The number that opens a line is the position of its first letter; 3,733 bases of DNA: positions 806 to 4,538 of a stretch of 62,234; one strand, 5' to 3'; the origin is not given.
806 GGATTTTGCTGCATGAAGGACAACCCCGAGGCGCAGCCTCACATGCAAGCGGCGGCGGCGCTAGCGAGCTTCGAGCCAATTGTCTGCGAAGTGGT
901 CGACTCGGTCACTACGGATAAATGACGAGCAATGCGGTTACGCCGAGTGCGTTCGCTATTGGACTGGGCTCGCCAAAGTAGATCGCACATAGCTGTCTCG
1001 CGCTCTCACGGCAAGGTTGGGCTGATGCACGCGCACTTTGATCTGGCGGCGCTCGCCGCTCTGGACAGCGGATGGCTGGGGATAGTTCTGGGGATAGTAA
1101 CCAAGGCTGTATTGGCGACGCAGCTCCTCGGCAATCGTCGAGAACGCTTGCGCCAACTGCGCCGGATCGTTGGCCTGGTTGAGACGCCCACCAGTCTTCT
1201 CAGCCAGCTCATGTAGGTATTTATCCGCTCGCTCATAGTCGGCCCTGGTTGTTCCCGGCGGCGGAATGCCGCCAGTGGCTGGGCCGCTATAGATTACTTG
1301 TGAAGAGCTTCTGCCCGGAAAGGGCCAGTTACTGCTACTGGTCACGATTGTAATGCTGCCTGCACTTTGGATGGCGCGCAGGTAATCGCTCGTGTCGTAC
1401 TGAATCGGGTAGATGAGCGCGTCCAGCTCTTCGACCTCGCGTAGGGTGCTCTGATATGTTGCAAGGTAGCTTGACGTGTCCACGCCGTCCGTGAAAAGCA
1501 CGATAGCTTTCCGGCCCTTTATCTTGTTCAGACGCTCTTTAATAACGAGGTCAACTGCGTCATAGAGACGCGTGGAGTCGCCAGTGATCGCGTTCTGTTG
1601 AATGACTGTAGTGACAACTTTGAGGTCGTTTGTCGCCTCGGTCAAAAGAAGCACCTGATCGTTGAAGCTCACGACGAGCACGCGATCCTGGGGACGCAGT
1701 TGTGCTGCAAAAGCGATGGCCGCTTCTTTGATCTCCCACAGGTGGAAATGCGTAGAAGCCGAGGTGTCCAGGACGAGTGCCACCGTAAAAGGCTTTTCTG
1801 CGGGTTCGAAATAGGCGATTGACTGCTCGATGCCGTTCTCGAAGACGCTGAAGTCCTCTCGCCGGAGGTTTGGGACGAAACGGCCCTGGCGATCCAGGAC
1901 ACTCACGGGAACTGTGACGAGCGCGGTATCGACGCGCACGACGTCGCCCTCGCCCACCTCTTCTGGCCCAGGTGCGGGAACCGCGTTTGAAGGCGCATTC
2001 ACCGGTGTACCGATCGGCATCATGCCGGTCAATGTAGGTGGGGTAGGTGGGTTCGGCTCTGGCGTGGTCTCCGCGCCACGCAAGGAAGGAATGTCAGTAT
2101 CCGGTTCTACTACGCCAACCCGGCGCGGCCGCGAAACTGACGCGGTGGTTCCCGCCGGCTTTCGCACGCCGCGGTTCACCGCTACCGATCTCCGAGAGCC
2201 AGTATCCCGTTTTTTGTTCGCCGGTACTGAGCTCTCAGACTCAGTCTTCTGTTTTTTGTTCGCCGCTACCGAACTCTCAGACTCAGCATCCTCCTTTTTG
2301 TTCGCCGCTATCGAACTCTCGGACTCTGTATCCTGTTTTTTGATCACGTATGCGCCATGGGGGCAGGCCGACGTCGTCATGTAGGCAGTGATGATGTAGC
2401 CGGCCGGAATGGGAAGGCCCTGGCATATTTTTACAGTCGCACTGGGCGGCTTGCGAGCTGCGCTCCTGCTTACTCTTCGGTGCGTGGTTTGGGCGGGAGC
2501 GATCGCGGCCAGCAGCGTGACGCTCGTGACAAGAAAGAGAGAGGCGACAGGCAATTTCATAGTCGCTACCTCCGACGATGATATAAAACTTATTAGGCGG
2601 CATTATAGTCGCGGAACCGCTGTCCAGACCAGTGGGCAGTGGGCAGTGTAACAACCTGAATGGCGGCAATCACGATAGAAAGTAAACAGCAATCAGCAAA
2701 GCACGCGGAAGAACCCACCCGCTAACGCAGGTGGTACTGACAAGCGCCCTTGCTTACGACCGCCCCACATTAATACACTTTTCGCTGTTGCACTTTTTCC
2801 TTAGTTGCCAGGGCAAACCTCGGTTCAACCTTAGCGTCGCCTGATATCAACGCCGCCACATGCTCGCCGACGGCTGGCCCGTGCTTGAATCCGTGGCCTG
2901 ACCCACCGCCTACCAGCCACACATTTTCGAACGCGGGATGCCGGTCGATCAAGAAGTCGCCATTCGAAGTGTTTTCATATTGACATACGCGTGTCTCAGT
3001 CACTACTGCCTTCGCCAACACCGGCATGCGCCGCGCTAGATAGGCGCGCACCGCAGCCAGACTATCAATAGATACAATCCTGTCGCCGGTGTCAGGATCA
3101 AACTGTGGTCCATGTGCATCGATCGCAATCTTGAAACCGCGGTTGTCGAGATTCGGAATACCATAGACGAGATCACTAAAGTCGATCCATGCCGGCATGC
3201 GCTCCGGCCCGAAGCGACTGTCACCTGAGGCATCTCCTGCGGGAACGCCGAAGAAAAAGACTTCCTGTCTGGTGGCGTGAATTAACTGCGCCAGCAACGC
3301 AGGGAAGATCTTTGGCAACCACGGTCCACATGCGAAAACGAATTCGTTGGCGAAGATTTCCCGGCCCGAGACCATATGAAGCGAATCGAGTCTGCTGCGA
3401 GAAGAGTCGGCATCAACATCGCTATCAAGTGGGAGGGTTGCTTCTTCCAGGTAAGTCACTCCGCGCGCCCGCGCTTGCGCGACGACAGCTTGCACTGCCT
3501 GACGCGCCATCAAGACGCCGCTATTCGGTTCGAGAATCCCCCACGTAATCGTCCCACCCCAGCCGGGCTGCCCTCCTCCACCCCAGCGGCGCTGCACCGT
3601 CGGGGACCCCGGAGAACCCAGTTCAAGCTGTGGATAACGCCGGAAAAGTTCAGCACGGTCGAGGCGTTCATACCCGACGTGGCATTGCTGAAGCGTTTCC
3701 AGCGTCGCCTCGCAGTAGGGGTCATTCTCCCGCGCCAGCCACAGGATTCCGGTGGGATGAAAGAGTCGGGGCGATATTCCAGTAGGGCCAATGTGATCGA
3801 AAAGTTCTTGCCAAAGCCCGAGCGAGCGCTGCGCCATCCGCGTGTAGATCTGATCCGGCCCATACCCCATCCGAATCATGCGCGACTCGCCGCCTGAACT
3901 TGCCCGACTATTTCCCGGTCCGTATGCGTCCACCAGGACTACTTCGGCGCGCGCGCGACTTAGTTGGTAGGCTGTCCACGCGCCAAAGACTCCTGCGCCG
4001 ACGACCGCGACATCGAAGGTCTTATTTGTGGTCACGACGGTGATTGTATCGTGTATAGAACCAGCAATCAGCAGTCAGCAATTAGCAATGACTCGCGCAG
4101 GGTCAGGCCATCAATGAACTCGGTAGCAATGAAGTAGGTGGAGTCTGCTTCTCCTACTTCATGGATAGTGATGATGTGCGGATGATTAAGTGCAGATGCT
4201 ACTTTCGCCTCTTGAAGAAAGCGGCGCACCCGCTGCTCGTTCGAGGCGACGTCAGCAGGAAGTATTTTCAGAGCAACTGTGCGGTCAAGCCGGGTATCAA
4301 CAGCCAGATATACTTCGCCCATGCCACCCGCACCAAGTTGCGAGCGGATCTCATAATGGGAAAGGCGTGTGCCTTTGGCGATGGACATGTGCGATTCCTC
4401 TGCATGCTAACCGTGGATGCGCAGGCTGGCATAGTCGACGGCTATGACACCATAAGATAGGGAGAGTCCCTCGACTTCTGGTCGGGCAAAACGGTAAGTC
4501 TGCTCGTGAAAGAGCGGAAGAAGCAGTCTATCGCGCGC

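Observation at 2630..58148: Intergenic spacers are built from 7-nt-periodic tandem arrays (STRR-like) at a dozen loci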

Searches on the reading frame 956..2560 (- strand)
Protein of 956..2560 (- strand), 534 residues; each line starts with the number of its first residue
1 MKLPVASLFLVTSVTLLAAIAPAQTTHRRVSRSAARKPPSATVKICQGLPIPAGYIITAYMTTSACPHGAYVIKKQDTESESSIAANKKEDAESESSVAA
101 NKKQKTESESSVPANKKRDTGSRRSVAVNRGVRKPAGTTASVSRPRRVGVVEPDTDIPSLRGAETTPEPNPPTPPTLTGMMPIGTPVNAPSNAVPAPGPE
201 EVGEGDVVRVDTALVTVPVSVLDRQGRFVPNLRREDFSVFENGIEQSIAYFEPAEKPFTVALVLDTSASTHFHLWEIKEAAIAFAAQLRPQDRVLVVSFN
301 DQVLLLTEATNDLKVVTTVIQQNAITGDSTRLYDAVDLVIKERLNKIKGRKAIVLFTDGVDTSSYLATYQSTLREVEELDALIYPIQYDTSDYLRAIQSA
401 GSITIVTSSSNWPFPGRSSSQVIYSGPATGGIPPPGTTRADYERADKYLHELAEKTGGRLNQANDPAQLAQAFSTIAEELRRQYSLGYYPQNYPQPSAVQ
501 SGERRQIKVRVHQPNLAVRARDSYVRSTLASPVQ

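Call 9: search_protein_families(library=pfam, proteins=[window:956-2560:-])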
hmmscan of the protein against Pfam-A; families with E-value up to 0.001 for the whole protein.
window:956-2560:- (534 aa): 2 families
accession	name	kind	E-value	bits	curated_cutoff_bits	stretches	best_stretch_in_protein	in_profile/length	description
PF13519.12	VWA_2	-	5.1e-12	46.8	27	1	260-359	1-106/107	von Willebrand factor type A domain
PF00092.34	VWA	-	1.2e-08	35.8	23.8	1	260-400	2-153/174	von Willebrand factor type A domain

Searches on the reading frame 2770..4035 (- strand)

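Call 9: search_protein_families(library=pfam, proteins=[window:2770-4035:-])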
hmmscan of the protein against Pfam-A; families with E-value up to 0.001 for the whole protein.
window:2770-4035:- (421 aa): 2 families
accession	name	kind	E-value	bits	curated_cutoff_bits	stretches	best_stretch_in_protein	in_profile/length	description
PF01266.30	DAO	-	1.5e-47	163.3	27.9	1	8-396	1-353/353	FAD dependent oxidoreductase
PF13450.12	NAD_binding_8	-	0.00029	21.5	21.9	1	11-37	1-27/68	NAD(P)-binding Rossmann-like domain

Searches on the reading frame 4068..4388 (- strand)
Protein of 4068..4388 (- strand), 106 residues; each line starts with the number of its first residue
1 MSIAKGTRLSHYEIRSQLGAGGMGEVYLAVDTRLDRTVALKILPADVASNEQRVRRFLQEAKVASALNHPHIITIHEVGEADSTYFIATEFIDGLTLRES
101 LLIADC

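Call 9: search_protein_families(library=pfam, proteins=[window:4068-4388:-])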
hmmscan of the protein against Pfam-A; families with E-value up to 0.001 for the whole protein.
window:4068-4388:- (106 aa): 2 families
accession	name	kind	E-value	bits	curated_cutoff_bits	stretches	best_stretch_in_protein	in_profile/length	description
PF00069.31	Pkinase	-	1.4e-14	54.5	31.7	1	12-99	1-87/263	Protein kinase domain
PF07714.23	PK_Tyr_Ser-Thr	-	5.5e-10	39.4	23.1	1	14-101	3-92/258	Protein tyrosine and serine/threonine kinase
